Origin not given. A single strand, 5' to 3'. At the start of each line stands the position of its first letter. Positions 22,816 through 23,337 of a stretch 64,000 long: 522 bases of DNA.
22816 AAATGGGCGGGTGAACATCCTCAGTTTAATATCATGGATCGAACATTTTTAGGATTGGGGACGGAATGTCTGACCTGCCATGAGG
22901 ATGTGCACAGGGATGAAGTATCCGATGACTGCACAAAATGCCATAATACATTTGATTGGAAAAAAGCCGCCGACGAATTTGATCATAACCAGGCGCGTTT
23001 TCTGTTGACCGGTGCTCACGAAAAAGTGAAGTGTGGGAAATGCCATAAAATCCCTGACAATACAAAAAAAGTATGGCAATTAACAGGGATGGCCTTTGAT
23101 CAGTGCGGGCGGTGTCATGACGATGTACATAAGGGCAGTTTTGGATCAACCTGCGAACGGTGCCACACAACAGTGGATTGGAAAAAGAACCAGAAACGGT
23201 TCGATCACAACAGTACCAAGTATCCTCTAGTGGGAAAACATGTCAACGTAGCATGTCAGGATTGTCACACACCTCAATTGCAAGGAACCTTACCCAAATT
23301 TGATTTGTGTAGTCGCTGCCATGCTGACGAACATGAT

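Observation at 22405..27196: All three cytochromes share one c7-like trihaem building block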

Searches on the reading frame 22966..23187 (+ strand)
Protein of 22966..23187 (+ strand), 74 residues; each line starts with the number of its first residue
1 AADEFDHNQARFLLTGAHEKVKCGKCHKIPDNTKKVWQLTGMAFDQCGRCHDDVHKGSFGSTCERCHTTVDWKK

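Call 33: search_solved_structures(query=A4, max_evalue=10, show_alignments=5)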
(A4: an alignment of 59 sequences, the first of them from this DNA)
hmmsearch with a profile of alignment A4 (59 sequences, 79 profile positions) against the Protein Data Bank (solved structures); distinct sequences matched with E-value up to 10: 128 (the best 60 are shown).
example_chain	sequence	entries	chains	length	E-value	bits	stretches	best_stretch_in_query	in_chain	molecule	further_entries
3ov0_A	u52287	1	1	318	4.8e-14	55.6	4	21-73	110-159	Cytochrome c family protein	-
6r2q_C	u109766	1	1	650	1e-08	38.6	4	22-74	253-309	Decaheme c-type cytochrome, OmcA/MtrC family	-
6i5b_A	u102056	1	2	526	1.6e-08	38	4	7-75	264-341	Uncharacterized protein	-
6qyc_A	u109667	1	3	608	1.9e-08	37.7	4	42-74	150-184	Decaheme c-type cytochrome, OmcA/MtrC family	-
6r2q_A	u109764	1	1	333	2.1e-08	37.5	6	22-74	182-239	Cystathionine beta-synthase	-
3ucp_A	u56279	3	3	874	5.4e-08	36.3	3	20-73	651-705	UndA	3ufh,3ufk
6qvm_A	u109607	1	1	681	6.4e-08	36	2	16-77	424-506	Multiheme cytochrome cf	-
3oue_A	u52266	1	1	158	1.3e-07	35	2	20-72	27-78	Cytochrome c family protein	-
3ouq_A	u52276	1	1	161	1.5e-07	34.8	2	21-73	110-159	Cytochrome c family protein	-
7o7g_A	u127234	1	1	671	1.1e-06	32.1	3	22-74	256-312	Extracellular iron oxide respiratory system surface decaheme cytochrome c component MtrC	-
3pmq_A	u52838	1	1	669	1.2e-06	32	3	22-74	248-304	Decaheme cytochrome c MtrF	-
7qth_A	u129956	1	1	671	2.4e-06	31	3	22-74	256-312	Extracellular iron oxide respiratory system surface decaheme cytochrome c component MtrC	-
4lm8_A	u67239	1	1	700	2.9e-06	30.7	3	22-74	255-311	Extracellular iron oxide respiratory system surface decaheme cytochrome c component MtrC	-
8qc9_A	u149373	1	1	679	2.9e-06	30.7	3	22-74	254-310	Extracellular iron oxide respiratory system surface decaheme cytochrome c component MtrC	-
8qbz_A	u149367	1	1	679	3e-06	30.7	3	22-74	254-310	Extracellular iron oxide respiratory system surface decaheme cytochrome c component MtrC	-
1rwj_A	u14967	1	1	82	0.011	19.2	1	20-72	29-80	Cytochrome c family protein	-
3h4n_A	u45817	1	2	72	0.015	18.8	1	17-73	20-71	Cytochrome c7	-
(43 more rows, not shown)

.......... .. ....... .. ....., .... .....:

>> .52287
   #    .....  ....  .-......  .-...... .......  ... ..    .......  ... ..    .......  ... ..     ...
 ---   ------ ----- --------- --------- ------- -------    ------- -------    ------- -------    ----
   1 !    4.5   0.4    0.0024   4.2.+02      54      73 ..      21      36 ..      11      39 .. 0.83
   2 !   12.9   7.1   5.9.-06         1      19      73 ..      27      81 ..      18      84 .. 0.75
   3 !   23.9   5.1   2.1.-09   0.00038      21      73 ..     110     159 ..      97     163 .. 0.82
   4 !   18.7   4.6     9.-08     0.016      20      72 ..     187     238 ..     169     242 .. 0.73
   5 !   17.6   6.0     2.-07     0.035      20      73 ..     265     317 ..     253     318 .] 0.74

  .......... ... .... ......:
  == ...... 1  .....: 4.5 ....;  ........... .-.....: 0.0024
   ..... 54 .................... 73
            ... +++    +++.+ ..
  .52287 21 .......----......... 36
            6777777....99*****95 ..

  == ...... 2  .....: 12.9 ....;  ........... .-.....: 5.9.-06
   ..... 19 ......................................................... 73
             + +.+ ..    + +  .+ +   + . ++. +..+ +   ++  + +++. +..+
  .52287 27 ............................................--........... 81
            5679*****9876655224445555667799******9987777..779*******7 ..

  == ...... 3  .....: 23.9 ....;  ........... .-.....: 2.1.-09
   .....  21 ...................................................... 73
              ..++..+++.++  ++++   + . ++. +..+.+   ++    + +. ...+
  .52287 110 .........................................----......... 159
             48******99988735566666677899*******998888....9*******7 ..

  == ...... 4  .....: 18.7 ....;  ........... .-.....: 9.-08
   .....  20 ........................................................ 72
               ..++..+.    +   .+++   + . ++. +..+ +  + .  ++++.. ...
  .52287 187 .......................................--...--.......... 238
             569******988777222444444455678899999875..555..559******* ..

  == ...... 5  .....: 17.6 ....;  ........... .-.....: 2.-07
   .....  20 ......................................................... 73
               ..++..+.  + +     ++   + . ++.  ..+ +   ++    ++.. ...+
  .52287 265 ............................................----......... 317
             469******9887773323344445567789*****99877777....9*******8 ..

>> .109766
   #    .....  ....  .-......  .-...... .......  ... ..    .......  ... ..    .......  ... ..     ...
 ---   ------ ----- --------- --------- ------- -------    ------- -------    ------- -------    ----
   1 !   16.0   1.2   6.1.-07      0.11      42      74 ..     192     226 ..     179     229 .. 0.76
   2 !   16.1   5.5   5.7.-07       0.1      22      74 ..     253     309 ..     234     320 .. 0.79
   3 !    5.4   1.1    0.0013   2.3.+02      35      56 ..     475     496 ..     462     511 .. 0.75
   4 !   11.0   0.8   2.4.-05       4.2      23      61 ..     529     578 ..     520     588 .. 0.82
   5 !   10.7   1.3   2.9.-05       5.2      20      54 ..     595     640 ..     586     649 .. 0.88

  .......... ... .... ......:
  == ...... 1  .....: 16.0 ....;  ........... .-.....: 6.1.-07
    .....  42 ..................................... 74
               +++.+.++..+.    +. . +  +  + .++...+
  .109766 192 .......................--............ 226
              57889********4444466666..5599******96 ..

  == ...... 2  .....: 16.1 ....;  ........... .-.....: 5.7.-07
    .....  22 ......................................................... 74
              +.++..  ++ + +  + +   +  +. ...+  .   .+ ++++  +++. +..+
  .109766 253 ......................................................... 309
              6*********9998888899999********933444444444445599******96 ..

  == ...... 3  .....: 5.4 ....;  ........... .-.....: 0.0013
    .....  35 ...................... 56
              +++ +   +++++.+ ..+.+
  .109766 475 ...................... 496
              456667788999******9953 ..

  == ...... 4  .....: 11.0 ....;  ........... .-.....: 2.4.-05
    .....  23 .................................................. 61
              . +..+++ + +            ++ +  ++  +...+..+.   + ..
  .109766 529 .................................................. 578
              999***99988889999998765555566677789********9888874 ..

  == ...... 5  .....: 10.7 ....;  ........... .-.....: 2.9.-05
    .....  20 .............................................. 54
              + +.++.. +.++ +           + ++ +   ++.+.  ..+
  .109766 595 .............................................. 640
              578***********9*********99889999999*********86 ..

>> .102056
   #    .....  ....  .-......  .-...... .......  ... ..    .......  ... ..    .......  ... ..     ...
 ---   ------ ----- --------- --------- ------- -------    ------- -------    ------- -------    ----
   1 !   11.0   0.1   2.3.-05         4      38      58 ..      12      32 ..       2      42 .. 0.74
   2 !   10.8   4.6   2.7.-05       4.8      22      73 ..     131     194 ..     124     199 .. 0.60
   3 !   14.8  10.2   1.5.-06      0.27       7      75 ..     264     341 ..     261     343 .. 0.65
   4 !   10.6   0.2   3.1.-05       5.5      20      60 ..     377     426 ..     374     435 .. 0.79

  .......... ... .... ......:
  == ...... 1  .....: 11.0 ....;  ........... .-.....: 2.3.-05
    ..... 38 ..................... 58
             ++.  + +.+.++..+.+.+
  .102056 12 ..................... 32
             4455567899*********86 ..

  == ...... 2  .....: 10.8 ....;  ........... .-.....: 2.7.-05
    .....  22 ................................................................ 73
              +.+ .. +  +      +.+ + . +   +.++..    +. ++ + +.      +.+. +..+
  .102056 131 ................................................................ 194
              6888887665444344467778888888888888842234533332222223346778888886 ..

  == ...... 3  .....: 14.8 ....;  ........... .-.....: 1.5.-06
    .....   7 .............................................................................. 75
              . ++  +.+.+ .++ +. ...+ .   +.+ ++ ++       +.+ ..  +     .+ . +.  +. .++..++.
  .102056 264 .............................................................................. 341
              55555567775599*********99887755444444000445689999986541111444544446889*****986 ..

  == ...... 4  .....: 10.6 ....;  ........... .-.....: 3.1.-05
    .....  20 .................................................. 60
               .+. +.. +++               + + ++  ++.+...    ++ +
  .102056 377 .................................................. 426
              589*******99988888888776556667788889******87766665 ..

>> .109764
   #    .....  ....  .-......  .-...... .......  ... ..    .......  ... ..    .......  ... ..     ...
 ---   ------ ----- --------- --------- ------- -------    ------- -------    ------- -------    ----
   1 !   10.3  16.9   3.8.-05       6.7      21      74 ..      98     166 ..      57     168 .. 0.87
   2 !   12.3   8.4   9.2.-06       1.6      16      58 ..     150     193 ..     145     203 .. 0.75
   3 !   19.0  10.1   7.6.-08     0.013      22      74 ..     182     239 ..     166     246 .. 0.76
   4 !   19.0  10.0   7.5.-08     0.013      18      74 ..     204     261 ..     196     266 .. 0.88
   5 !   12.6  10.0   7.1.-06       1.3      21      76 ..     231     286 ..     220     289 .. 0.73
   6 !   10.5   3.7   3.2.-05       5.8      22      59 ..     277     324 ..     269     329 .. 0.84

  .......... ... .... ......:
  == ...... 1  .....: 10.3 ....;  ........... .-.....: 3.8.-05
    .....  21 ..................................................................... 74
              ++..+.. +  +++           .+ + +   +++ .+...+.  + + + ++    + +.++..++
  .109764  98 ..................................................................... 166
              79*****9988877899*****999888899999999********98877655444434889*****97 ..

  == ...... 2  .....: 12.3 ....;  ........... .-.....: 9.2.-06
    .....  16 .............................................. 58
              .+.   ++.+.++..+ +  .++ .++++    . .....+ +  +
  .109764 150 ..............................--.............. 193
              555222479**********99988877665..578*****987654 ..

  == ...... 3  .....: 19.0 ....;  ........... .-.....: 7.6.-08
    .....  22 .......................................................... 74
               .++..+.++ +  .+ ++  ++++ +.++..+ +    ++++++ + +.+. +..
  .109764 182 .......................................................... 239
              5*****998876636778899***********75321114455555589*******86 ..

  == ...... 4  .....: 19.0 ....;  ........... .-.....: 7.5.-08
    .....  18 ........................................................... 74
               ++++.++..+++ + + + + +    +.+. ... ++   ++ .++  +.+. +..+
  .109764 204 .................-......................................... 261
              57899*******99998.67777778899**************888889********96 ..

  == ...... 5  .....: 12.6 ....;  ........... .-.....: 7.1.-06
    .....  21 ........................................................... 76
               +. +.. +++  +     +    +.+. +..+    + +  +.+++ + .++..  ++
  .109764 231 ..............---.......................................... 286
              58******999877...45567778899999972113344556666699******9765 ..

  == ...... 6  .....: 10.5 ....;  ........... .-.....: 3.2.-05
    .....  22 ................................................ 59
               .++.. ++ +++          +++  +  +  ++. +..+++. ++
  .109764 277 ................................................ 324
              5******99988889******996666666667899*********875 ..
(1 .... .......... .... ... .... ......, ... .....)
